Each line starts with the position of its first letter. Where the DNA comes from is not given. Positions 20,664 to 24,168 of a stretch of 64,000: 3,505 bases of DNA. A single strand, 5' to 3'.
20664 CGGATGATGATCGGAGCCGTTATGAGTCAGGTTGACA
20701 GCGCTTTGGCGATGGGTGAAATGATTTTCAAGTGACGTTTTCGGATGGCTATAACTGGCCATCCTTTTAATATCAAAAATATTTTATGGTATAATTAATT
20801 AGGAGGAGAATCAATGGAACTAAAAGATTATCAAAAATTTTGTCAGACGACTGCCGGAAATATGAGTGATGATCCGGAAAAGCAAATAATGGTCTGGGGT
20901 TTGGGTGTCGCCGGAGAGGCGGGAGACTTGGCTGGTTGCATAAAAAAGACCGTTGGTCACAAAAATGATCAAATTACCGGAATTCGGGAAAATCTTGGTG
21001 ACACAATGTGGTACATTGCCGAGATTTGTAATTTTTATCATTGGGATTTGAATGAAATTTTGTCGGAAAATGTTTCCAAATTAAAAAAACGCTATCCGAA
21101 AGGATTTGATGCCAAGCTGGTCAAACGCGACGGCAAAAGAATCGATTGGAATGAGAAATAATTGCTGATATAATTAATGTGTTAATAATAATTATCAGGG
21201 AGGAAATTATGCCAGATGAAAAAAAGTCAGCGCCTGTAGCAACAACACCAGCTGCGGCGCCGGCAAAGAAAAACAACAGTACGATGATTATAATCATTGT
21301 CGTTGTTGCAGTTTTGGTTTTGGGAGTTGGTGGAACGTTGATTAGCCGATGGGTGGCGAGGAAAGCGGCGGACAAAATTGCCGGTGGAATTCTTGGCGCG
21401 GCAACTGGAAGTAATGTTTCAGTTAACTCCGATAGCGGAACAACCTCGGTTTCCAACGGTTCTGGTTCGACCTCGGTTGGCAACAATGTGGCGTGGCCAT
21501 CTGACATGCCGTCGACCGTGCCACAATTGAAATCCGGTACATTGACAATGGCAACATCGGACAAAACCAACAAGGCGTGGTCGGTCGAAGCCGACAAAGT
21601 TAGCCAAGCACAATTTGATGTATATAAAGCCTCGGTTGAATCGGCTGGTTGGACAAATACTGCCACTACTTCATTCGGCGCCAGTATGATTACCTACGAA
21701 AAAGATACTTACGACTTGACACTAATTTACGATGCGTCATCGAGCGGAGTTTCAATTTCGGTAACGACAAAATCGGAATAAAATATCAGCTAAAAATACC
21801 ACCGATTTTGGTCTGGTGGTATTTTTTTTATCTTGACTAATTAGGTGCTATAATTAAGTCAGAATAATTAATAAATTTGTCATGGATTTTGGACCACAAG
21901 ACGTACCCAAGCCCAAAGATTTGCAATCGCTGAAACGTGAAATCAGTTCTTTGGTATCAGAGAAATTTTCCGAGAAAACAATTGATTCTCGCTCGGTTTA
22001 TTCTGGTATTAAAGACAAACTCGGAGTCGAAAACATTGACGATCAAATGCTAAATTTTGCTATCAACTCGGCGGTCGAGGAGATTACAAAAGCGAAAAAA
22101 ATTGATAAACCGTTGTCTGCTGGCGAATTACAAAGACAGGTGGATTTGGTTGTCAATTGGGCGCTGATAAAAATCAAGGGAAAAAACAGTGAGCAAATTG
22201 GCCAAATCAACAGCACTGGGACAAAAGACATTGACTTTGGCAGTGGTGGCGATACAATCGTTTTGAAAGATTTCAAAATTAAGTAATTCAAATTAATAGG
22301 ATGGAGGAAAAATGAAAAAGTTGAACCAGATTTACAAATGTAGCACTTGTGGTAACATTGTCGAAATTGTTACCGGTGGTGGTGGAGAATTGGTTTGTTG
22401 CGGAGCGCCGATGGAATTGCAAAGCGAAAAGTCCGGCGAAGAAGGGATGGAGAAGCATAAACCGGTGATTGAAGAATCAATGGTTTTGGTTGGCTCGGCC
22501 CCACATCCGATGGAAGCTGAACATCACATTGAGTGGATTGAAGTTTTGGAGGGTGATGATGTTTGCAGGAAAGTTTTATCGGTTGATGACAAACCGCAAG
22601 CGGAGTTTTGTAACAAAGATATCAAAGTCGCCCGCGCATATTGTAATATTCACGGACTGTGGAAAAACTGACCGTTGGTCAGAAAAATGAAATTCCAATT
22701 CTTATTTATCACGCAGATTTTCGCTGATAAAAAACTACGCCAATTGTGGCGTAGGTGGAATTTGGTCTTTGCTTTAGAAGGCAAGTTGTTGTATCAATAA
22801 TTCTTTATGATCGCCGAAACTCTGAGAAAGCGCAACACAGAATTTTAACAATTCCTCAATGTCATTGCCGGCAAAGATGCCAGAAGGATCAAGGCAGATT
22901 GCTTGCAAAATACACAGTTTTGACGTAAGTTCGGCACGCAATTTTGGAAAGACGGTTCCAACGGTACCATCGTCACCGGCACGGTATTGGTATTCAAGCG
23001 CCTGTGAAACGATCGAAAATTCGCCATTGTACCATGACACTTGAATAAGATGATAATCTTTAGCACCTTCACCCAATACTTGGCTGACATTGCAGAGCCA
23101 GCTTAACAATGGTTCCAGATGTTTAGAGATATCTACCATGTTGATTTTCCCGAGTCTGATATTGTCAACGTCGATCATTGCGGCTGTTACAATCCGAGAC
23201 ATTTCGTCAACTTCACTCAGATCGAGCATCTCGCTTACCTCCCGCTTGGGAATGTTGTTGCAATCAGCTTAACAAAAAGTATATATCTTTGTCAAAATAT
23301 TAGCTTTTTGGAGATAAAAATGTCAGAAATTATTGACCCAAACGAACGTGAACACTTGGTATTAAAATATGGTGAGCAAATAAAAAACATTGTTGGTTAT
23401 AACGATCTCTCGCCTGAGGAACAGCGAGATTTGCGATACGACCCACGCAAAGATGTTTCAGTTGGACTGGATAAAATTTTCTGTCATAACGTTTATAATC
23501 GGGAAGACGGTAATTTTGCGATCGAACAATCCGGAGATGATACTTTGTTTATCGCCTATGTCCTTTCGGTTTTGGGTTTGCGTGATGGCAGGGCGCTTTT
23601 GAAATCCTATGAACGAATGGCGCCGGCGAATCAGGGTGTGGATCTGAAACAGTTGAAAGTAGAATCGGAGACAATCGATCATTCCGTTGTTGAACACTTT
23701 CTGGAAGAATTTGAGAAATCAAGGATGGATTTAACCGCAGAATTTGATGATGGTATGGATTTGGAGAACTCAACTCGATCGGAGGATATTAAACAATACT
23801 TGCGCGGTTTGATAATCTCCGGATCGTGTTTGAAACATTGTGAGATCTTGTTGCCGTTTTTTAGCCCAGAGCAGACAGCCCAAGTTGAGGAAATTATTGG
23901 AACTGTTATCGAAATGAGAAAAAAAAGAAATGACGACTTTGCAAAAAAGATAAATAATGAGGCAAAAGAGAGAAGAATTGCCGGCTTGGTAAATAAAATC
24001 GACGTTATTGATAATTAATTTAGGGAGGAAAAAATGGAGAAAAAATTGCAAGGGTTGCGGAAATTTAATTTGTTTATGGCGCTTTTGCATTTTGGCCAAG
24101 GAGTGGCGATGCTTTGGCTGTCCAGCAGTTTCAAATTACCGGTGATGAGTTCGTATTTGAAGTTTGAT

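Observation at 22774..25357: Uncharacterised genes tightly coupled to heliorhodopsin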

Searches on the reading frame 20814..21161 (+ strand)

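Call 3: search_protein_families(library=pfam, proteins=[window:20814-21161:+], max_evalue=0.1)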
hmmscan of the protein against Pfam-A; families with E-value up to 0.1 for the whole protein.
window:20814-21161:+ (115 aa): 1 family
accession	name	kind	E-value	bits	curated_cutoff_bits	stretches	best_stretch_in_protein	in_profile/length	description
PF03819.22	MazG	-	7.6e-07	29.8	22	1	32-98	10-74/74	MazG nucleotide pyrophosphohydrolase domain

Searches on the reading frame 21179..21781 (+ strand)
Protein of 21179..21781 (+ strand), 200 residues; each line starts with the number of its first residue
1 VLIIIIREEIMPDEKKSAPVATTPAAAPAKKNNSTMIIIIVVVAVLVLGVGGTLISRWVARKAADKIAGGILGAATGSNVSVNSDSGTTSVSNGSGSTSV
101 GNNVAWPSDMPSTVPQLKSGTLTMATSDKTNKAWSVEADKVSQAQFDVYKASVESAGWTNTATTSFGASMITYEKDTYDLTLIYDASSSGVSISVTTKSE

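Call 3: search_protein_families(library=pfam, proteins=[window:21179-21781:+], max_evalue=0.1)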
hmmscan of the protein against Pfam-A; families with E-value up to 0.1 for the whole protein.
window:21179-21781:+ (200 aa): 2 families
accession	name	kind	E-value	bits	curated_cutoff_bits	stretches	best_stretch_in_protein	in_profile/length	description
PF02674.22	Colicin_V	-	0.023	15.1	29.3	1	37-77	64-107/144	Colicin V production protein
PF08999.15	SP_C-Propep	-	0.091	13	25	0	33-75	37-79/96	Surfactant protein C, N terminal propeptide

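Call 22: search_protein_families(library=padloc, proteins=[window:21209-21781:+], max_evalue=1)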
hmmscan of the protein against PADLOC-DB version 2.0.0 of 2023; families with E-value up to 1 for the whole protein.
window:21209-21781:+ (190 aa): 0 families

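Call 63: search_protein_families(library=pfam, alignment_id=A2, max_evalue=0.01)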
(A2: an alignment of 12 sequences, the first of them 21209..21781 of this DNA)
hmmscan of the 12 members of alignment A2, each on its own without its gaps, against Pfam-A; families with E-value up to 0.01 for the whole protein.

A. member 1, window:21209-21781:+ (190 aa): 0 families

B. families by the number of members that match (of 12 scanned): 1 family
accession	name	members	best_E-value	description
PF20234.3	DUF6591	1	1.7e-05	Family of unknown function (DUF6591)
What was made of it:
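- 21209..21781 (+): 'g200': exported protein with a membrane anchor or lipobox and a ~110-aa C-terminal domain. It is the most persistent upstream neighbour of HeR in Patescibacteria loci. One of 12 members hits Pfam DUF6591 at 1.7e-5 (call 63).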

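Call 78: search_solved_structures(query=A2, max_evalue=1)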
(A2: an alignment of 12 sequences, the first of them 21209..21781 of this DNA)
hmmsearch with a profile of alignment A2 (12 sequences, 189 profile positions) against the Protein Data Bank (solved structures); distinct sequences matched with E-value up to 1: 0.
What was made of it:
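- Tried and rejected: Profile searches of that family against PDB found nothing (call 78).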

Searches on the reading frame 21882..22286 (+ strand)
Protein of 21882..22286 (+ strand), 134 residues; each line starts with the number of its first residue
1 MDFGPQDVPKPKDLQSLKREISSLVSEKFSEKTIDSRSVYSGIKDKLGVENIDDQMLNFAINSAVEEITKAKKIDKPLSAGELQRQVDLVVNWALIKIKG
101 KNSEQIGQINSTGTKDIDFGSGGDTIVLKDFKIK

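Call 3: search_protein_families(library=pfam, proteins=[window:21882-22286:+], max_evalue=0.1)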
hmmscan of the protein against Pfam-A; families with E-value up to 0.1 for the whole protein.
window:21882-22286:+ (134 aa): 0 families

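Call 5: search_protein_families(library=ncbifam, proteins=[window:21882-22286:+], max_evalue=1)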
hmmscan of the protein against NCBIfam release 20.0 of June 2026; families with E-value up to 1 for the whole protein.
window:21882-22286:+ (134 aa): 1 family
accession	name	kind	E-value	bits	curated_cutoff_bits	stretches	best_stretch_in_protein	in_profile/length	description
NF033148.1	tet_protect_M_W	exception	0.019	13.3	1100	1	26-120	127-219/639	TetM/TetW/TetO/TetS family tetracycline resistance ribosomal protection protein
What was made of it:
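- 21882..22286 (+): 'g134': conserved hypothetical protein of the backbone. No family hit (calls 3, 5).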

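Call 6: search_protein_families(library=phrogs, proteins=[window:21882-22286:+], max_evalue=1)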
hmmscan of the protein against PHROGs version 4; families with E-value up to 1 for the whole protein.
window:21882-22286:+ (134 aa): 1 family
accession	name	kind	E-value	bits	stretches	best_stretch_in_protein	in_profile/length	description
phrog_2550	-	unknown function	0.16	12.8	1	41-104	8-69/92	-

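Call 22: search_protein_families(library=padloc, proteins=[window:21882-22286:+], max_evalue=1)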
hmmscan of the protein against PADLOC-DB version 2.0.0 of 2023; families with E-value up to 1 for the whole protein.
window:21882-22286:+ (134 aa): 1 family
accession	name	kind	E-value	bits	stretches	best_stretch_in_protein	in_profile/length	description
PDLC00465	JetA1|JetA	-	0.017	11.7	1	46-101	397-451/502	DUF3375 domain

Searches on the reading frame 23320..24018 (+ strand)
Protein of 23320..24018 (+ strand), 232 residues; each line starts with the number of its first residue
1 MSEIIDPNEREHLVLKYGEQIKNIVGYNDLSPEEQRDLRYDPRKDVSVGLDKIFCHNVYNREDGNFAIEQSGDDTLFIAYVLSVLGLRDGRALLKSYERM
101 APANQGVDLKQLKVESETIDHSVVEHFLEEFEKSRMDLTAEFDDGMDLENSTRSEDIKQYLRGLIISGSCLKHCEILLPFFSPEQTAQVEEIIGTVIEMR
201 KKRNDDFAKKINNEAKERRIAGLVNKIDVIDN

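Call 3: search_protein_families(library=pfam, proteins=[window:23320-24018:+], max_evalue=0.1)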
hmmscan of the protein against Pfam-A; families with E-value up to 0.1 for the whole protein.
window:23320-24018:+ (232 aa): 0 families

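Call 5: search_protein_families(library=ncbifam, proteins=[window:23320-24018:+], max_evalue=1)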
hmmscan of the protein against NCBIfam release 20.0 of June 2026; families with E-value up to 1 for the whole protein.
window:23320-24018:+ (232 aa): 0 families

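Call 6: search_protein_families(library=phrogs, proteins=[window:23320-24018:+], max_evalue=1)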
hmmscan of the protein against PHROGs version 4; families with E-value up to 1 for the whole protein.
window:23320-24018:+ (232 aa): 2 families
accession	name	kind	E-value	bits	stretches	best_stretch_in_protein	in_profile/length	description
phrog_14063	-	head and packaging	0.0037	18.5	1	181-217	47-84/193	head scaffolding protein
phrog_5487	-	unknown function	0.12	13.5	1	185-229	6-50/54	-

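Call 8: find_homologous_proteins(query=window:23320-24018:+, max_evalue=0.001)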
Query window:23320-24018:+ (232 aa): 1 proteins with E <= 0.001 among 538 candidates.
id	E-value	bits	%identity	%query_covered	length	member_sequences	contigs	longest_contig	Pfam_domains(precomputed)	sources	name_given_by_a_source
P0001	7.2e-148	508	100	100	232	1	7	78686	-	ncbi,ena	-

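Call 10: find_encoding_contigs(protein=P0001, flank=10000, max_places=10)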
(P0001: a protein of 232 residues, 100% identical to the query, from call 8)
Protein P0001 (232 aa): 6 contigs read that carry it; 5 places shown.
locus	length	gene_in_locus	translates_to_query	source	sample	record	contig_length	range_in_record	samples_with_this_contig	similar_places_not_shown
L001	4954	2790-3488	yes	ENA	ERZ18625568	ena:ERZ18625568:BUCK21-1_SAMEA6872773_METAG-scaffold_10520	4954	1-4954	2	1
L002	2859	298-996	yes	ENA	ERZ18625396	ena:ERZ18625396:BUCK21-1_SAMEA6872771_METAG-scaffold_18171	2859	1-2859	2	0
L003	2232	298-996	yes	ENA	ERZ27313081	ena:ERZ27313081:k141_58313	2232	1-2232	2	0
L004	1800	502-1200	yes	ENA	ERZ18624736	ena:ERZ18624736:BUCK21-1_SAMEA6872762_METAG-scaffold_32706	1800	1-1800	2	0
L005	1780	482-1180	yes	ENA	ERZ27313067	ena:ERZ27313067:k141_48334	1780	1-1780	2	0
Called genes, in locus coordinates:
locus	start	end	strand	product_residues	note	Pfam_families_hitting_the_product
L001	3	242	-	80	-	?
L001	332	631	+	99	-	PF03819:MazG (weak)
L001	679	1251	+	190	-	-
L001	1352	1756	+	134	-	-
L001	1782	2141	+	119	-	PF06397:Desulfoferrod_N, PF01880:Desulfoferrodox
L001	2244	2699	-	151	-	-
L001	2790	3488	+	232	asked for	-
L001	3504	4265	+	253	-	PF18761:Heliorhodopsin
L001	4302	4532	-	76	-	-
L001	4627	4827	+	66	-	PF18893:DUF5652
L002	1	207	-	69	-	?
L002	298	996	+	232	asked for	-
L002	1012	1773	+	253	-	PF18761:Heliorhodopsin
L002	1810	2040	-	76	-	-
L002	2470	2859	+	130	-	?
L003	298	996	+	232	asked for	-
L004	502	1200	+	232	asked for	-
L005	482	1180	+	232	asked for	-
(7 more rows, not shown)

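Call 21: search_protein_representatives(protein=window:23320-24018:+)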
Query: 232 residues. Proteins with E-value up to 0.001 (for the whole library): 5; up to 1e-10: 4; up to 1e-30: 2. The best 5 are listed.
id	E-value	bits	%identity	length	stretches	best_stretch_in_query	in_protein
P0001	2.3e-148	508.1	100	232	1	1-232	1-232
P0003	4.1e-45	170.5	45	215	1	1-205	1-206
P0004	7.7e-21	91.2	40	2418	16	17-48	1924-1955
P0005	9.2e-19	84.4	32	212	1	9-193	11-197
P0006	1.5e-05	41.2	32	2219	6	37-66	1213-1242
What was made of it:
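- Exhaustive phmmer of B against 1.84 billion representatives found two true homologues (call 21).
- Tried and rejected: Giant repeat proteins matching B. P0004 and P0006 scored 7.7e-21 and 1.5e-5 (call 21).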

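Call 22: search_protein_families(library=padloc, proteins=[window:23320-24018:+], max_evalue=1)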
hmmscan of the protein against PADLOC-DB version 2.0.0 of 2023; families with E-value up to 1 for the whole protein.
window:23320-24018:+ (232 aa): 0 families

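Call 24: find_encoding_contigs(protein=P0003, flank=10000, max_places=6)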
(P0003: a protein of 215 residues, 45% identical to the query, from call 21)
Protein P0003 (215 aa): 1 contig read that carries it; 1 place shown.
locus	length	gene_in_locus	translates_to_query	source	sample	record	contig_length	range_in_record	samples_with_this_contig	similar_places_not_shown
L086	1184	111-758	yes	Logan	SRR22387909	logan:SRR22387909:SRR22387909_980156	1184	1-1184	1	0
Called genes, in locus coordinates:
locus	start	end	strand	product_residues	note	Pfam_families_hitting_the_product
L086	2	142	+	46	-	?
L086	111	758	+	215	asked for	-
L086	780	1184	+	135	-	?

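Call 25: find_encoding_contigs(protein=P0005, flank=10000, max_places=6)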
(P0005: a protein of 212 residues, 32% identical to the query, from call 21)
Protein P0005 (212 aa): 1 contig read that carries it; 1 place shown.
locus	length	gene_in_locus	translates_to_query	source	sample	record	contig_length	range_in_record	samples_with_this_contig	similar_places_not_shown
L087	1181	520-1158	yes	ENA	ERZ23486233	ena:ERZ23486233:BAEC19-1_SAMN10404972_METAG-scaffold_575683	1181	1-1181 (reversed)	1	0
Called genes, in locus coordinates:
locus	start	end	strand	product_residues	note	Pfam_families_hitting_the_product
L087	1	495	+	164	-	?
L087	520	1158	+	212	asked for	-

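Call 31: search_solved_structures(query=window:23320-24018:+, max_evalue=10)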
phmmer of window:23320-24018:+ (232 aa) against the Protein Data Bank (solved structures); distinct sequences matched with E-value up to 10: 2.
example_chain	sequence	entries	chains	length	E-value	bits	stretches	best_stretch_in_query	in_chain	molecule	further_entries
3cuc_A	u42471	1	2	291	0.21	14.5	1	81-152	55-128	Protein of unknown function with a Fic domain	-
5c2i_A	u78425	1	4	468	1.2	12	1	137-206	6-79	Alr1585 protein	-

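Call 41: predict_structure(alignment_id=A1)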
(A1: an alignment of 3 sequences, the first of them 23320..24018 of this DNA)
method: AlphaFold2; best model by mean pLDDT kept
length: 232 residues; sequences in the alignment: 3
mean_pLDDT: 44.3   pTM: 0.24
mean pLDDT of the five models: 44.3, 41.8, 40.4, 40.3, 38.9
residues with pLDDT >= 90: 0; 70-90: 13; 50-70: 39; < 50: 180
segments of 3 or more residues with pLDDT < 50: 1-7, 16-30, 34-181
pLDDT, mean of each block of 10 residues (from residue 1): 40 46 41 45 36 32 43 46 42 44 36 36 39 39 38 38 35 38 52 54 66 73 58 50
secondary structure, 60 per line:
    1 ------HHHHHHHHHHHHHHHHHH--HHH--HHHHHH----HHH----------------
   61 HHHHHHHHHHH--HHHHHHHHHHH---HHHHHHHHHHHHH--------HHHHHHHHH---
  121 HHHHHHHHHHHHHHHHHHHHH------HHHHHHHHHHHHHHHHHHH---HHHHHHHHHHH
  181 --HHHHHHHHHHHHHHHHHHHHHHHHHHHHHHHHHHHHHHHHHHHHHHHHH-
elements in order: H7-24 H32-37 H61-71 H74-84 H88-100 H109-117 H121-141 H148-166 H170-180 H183-231
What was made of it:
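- The structure model is unusable (call 41).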

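Call 48: find_related_loci(query=A1, collection=viral_contigs, flank=5000)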
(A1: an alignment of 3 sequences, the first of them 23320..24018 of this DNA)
Query A1 (232 aa) in viral_contigs; peptide patterns used: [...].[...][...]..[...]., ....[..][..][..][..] (x = any residue, [..] = any of these).
198 stretches matched a pattern, but none encodes a relative of the query by tblastn (E <= 1e-3).

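Call 77: search_solved_structures(query=A1, max_evalue=1)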
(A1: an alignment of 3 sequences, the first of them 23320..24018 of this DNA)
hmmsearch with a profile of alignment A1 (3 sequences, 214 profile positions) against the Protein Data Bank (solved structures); distinct sequences matched with E-value up to 1: 2.
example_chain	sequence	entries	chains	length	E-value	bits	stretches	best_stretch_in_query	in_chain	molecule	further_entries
8s0b_F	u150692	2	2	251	0.46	13.4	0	77-143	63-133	Origin recognition complex subunit 6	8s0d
6kvg_A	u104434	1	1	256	0.49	13.3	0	77-143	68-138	Origin recognition complex subunit 6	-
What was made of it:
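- Tried and rejected: Weak PDB hits for B. These were a Fic-domain protein (E 0.21), ORC6 (E 0.46 with the profile) and a PHROG scaffolding protein (E 0.0037 over 37 residues) (calls 6, 31, 77).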

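Call 79: search_protein_families(library=pfam, alignment_id=A1, max_evalue=1)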
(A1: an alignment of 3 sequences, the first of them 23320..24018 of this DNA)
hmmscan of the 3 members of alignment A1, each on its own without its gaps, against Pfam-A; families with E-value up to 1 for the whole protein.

A. member 1, window:23320-24018:+ (232 aa): 0 families

B. families by the number of members that match (of 3 scanned): 1 family
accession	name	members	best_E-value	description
PF13767.11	DUF4168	1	0.82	Domain of unknown function (DUF4168)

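Call 83: fold_search(model_id=the predicted structure, library=pdb)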
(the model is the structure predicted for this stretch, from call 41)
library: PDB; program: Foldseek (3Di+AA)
matches with E <= 10: 1; with E <= 0.001: 0
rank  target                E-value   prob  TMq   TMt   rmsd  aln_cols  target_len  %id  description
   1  4iz7_B                5.8e+00  0.04  0.13  0.24  12.9        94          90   14  Structure of Non-Phosphorylated ERK2 bound to the PEA-15 Death Effector Domain (released 2013-04-10)
